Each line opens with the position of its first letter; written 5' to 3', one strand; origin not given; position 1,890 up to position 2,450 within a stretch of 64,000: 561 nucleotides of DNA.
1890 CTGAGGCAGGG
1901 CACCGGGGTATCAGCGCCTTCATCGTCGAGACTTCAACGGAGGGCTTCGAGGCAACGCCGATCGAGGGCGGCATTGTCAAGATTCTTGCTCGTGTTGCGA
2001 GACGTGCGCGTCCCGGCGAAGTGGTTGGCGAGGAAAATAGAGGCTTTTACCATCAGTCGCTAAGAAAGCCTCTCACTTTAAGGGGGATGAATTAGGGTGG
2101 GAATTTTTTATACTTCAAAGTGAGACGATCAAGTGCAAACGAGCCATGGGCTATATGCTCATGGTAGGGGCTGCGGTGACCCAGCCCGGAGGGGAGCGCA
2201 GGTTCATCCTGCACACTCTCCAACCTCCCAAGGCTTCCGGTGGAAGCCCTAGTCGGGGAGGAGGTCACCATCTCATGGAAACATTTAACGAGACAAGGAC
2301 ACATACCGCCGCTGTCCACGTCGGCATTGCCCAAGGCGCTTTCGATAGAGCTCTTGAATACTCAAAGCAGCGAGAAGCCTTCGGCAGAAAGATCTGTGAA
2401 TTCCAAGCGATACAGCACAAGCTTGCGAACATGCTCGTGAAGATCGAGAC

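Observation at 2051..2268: MITE family A: three copies with nucleotide-exact boundaries, TTTAC target, no target duplication, and a conserved internal archaeal TATA box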

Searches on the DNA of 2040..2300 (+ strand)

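Call 59: build_rna_model(alignment_id=A2, structure=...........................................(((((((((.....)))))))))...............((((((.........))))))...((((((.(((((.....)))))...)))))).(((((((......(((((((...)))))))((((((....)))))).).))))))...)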
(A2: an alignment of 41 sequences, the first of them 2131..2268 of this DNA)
Model R1 built from alignment A2 (41 sequences, 195 columns); structure: as given.
model positions 144; base pairs 45; branch points 4; effective number of sequences 1.44; information 0.59 bits per position. Calibrated on 0.2 Mb of random sequence (short: E-values are rough).
structure used (alignment columns):
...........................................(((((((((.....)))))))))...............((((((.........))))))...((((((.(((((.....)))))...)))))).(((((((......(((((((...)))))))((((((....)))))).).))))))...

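Call 60: search_with_rna_model(model_id=R1, source=window, max_evalue=10, filters=off)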
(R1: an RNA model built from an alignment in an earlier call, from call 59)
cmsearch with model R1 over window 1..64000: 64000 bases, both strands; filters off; matches with E-value up to 10: 15.
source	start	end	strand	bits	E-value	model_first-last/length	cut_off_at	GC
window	35495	35630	-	134.3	2.3e-28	1-144/144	no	0.68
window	2130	2268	+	134.2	2.5e-28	1-144/144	no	0.63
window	19934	20041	-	39.4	2.3e-07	1-144/144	no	0.67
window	178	303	-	17.9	0.013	1-144/144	no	0.72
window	4932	5047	+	17.3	0.018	1-144/144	no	0.59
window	17749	17878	-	16.4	0.027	1-144/144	no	0.58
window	56542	56605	-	11.3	0.36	1-144/144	no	0.61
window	57022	57129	+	10.2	0.64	1-144/144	no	0.63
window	5946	6084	-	9.2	1.1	1-144/144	no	0.67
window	17542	17666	-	8.7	1.4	1-144/144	no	0.56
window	47580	47735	-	8.3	1.7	1-144/144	no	0.64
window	47380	47499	+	7.9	2.1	1-144/144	no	0.58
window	11558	11701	-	7.2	3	1-144/144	no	0.65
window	5854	5883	+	5.6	6.7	61-90/144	no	0.47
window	18941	19075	+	5.1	8.5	1-144/144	no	0.58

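Call 78: search_rna_families(source=window, start=2040, end=2300, threshold=evalue, max_evalue=10)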
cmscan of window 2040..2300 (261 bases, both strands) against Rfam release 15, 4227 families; matches with E-value up to 10: 4.
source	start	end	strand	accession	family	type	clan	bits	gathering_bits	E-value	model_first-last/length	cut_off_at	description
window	2166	2281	+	RF00062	HgcC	Gene;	-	27.5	50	9.9e-05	1-130/130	no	HgcC family RNA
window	2065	2131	-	RF03653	mir-971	Gene; miRNA;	-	15.1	53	1.9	1-77/77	no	mir-971 microRNA precursor family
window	2088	2185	+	RF01797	fstAT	Gene; antitoxin;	-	14.5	72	5.7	1-94/94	no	Fst antitoxin sRNA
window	2234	2280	-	RF01962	RMST_1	Gene; lncRNA;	-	13.1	40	0.83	27-61/61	no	Rhabdomyosarcoma 2 associated transcript conserved region 1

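Call 80: search_rna_families(source=window, start=2100, end=2300, threshold=evalue, max_evalue=0.01, show_alignments=1)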
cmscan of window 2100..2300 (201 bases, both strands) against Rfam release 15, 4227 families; matches with E-value up to 0.01: 1.
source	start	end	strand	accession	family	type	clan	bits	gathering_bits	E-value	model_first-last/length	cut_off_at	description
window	2166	2281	+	RF00062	HgcC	Gene;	-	27.5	50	7.6e-05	1-130/130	no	HgcC family RNA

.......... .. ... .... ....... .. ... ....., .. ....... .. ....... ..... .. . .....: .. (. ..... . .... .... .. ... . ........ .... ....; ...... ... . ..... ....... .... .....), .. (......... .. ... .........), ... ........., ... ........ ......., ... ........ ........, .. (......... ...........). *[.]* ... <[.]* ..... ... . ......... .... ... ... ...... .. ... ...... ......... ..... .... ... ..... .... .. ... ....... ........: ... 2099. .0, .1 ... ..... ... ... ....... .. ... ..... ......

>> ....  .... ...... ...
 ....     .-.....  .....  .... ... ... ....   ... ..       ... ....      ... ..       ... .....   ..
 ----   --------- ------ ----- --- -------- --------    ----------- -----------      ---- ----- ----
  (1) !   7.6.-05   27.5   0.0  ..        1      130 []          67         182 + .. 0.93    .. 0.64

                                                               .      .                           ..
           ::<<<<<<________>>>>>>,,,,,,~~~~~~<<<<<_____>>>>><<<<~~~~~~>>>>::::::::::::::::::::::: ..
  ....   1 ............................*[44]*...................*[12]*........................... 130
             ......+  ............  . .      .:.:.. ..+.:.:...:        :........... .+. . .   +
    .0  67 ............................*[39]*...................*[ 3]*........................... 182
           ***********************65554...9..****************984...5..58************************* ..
